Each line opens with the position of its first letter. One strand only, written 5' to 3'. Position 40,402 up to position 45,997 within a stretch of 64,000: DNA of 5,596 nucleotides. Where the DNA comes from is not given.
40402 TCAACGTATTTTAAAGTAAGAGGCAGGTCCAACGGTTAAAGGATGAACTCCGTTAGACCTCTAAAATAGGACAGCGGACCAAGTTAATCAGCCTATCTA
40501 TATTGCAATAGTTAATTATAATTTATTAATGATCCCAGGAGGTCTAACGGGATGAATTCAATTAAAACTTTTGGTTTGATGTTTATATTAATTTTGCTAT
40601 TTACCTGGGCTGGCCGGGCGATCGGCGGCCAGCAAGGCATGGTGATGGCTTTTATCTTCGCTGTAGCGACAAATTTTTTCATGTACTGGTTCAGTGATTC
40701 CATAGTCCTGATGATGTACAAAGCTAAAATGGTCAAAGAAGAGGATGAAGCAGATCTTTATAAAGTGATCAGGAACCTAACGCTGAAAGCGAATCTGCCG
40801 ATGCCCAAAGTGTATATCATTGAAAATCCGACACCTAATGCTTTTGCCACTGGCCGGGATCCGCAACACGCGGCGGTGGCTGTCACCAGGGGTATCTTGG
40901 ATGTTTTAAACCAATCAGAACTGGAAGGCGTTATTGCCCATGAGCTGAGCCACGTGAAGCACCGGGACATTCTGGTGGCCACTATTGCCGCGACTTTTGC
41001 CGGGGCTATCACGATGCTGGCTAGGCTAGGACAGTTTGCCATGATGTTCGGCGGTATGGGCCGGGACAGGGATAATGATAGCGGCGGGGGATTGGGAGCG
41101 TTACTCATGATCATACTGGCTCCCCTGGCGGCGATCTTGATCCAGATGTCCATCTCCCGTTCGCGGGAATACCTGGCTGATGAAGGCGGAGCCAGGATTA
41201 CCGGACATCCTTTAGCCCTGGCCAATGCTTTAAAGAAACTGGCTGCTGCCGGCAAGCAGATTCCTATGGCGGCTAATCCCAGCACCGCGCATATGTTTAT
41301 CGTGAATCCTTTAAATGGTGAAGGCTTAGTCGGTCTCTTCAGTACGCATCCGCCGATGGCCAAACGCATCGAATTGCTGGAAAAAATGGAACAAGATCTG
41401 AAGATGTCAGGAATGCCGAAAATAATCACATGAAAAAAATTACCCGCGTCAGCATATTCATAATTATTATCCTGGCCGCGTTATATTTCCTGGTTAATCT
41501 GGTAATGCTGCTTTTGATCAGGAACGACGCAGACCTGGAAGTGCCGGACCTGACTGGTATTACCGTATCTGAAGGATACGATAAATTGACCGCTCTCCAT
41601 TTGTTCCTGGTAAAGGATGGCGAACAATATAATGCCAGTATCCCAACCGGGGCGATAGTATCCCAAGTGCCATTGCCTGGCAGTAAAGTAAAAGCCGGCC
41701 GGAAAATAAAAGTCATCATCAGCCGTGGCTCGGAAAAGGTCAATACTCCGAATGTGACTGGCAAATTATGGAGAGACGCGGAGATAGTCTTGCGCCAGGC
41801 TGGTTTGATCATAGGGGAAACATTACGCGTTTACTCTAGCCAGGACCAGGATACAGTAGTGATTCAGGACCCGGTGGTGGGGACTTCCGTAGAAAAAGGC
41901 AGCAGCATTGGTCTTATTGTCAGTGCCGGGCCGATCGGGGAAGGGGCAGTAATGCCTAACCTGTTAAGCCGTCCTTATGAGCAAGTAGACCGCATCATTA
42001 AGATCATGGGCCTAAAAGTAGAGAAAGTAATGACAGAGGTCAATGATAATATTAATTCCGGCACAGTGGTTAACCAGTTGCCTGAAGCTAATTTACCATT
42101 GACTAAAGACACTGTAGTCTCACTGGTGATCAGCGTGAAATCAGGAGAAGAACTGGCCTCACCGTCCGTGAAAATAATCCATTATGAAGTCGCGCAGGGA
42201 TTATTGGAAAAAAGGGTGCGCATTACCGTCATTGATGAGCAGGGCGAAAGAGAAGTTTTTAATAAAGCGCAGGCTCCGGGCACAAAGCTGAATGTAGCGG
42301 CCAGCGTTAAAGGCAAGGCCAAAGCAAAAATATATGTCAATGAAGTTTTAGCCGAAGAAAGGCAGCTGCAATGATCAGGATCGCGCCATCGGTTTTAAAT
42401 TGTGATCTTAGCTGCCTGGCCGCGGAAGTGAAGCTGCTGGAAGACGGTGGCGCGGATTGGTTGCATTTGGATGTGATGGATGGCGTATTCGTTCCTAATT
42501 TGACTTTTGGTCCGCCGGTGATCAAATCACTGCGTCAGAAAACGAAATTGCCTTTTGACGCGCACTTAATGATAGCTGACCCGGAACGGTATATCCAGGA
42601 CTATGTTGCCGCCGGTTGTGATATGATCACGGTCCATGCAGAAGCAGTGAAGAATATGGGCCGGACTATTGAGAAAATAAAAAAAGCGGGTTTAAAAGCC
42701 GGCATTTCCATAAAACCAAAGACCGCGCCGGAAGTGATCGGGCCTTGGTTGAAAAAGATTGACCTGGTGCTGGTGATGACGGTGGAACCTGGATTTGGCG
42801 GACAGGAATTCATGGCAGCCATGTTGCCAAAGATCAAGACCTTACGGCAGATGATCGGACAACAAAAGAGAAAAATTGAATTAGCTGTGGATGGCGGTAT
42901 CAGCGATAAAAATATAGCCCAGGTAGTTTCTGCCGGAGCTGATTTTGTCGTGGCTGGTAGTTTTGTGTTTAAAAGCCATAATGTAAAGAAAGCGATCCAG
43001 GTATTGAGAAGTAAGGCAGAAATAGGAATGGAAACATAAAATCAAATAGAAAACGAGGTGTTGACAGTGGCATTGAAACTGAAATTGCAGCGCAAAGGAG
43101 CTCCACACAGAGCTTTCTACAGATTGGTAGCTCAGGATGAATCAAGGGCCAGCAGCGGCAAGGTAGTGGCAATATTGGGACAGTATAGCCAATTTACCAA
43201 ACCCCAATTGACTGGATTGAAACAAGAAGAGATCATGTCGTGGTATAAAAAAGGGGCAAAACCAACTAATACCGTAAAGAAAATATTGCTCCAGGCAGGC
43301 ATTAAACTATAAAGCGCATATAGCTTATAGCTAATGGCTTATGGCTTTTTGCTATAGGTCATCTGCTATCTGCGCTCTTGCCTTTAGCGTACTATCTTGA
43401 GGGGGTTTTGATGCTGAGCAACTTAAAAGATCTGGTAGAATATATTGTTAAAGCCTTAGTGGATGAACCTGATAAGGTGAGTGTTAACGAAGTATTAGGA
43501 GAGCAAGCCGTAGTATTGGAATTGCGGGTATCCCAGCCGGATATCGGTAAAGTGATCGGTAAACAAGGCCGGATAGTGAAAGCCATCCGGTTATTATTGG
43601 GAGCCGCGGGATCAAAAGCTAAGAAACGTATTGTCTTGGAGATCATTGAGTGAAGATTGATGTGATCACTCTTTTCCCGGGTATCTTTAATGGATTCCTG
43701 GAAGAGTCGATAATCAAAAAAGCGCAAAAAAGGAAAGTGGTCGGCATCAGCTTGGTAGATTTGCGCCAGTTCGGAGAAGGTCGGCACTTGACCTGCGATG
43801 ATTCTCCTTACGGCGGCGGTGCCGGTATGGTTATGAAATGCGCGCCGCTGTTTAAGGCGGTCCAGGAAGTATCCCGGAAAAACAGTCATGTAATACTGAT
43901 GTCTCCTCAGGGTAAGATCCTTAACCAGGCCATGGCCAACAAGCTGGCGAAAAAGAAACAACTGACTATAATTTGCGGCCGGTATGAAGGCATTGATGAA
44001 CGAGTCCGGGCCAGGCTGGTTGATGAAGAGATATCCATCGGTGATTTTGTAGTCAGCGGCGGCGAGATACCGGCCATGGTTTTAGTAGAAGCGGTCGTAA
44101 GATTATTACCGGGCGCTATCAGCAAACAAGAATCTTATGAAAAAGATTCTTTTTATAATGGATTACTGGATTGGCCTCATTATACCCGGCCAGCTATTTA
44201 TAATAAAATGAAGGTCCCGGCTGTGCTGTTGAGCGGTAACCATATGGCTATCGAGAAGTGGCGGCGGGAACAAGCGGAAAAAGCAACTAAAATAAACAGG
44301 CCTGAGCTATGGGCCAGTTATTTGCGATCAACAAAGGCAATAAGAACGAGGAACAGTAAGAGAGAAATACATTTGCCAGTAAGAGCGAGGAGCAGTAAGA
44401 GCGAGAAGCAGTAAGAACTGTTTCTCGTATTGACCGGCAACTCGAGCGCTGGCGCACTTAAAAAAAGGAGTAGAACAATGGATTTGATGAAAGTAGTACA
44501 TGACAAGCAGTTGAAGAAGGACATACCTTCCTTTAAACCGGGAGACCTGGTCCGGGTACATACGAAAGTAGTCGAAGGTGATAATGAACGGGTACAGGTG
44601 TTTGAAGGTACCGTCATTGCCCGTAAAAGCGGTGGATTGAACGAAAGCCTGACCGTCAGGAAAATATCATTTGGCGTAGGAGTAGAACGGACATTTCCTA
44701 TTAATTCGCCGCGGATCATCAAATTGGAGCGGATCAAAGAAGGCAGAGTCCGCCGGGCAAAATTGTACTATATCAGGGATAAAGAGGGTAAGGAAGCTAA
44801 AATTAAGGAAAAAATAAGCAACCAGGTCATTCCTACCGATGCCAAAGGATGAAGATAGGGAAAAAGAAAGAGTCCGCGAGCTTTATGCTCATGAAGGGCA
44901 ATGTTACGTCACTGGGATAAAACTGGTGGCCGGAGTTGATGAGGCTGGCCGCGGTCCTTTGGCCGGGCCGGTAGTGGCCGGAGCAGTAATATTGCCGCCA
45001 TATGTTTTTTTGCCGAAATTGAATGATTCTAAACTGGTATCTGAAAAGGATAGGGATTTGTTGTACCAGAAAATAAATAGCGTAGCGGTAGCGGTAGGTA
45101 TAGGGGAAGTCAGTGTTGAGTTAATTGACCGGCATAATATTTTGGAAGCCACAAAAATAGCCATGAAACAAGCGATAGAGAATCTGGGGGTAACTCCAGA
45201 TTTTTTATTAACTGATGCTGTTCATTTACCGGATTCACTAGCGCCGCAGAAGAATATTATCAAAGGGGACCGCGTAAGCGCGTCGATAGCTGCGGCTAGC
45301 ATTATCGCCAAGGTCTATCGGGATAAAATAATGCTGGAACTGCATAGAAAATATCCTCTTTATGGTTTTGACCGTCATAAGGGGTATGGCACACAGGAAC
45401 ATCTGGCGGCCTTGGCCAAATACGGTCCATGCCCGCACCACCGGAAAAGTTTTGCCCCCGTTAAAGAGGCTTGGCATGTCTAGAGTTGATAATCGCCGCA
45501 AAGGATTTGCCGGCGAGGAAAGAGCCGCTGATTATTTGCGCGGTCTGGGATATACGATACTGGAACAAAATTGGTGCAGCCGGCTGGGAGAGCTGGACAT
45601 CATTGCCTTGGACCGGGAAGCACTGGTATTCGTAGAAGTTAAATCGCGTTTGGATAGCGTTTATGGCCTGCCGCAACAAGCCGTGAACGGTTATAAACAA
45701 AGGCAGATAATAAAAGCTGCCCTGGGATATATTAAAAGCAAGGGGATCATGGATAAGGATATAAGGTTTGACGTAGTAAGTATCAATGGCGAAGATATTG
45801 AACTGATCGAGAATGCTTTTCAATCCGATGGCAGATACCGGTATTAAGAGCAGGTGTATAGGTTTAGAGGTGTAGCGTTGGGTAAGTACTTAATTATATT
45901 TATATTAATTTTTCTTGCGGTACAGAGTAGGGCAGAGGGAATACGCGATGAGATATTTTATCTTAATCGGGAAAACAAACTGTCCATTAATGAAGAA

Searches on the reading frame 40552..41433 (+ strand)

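Call 53: search_protein_families(library=pfam, proteins=[window:40552-41433:+], max_evalue=0.001)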
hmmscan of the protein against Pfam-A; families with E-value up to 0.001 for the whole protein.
window:40552-41433:+ (293 aa): 2 families
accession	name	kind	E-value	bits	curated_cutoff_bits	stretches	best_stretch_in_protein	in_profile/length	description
PF01435.24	Peptidase_M48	-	1.9e-35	122.9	20.3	1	65-279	3-185/186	Peptidase family M48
PF05569.17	Peptidase_M56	-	0.00024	20.8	31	1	108-149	177-218/296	BlaR1 peptidase M56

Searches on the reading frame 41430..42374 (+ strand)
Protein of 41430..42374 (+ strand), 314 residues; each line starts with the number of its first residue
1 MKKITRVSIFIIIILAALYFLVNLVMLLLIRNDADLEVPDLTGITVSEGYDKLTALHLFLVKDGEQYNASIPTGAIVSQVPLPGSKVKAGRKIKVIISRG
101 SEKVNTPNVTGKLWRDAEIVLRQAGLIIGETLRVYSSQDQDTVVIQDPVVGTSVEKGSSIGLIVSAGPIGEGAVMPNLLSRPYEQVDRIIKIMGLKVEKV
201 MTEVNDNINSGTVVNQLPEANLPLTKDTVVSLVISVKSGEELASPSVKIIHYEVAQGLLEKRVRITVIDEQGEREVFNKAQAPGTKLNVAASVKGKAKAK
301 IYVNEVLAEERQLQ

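Call 53: search_protein_families(library=pfam, proteins=[window:41430-42374:+], max_evalue=0.001)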
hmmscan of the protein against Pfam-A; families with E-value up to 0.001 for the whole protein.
window:41430-42374:+ (314 aa): 1 family
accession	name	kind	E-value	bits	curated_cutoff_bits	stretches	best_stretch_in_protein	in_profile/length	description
PF03793.24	PASTA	-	1e-31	109.1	23.2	3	37-98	2-63/64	PASTA domain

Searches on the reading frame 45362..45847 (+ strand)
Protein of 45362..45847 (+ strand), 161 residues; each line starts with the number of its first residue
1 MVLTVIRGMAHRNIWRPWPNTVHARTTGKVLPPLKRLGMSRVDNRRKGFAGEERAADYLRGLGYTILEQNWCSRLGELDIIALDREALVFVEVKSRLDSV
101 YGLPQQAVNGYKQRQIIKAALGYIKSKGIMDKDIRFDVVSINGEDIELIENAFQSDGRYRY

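Call 4: search_protein_families(library=ncbifam, proteins=[window:45362-45847:+], max_evalue=0.01)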
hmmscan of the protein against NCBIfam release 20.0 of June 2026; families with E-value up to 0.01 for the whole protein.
window:45362-45847:+ (161 aa): 23 families
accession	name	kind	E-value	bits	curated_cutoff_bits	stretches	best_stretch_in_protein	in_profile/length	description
NF011268.0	PRK14675.1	equivalog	1.3e-32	112.4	180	1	40-153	5-123/127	hypothetical protein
NF009154.0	PRK12497.3-3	equivalog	1.1e-28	99.7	109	1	42-143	7-108/123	YraN family protein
NF009150.0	PRK12497.1-3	equivalog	1e-27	96.5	81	1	43-154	4-118/118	YraN family protein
NF011274.0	PRK14681.1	equivalog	2.1e-23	82.9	207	1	36-141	34-142/158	hypothetical protein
NF011273.0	PRK14680.1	equivalog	2.1e-23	82.8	199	1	44-144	5-105/134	hypothetical protein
TIGR00252.1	TIGR00252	hypoth_equivalog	5.4e-23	81.3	69.05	1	45-155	7-121/123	YraN family protein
NF009152.0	PRK12497.2-4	equivalog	5.5e-23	81.2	111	1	42-151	5-111/114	YraN family protein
NF011280.0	PRK14688.1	equivalog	9e-18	64.5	230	1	46-153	7-118/121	hypothetical protein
NF011270.0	PRK14677.1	equivalog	1.7e-17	63.7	124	1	51-151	7-104/108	hypothetical protein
NF009153.0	PRK12497.3-1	equivalog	6.5e-17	61.9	171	1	47-141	12-108/125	YraN family protein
NF011275.0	PRK14682.1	equivalog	1.7e-16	60.6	203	1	50-154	9-115/117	hypothetical protein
NF009151.0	PRK12497.1-5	equivalog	1.8e-16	60.6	124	1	40-144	9-112/126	YraN family protein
NF011277.0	PRK14684.1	equivalog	2.5e-16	59.8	199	1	46-153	7-116/120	hypothetical protein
NF011271.0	PRK14678.1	equivalog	7.2e-16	58.3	172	1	44-143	5-102/120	hypothetical protein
NF011279.0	PRK14687.1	equivalog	3.2e-14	53.1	212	1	44-144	29-135/173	hypothetical protein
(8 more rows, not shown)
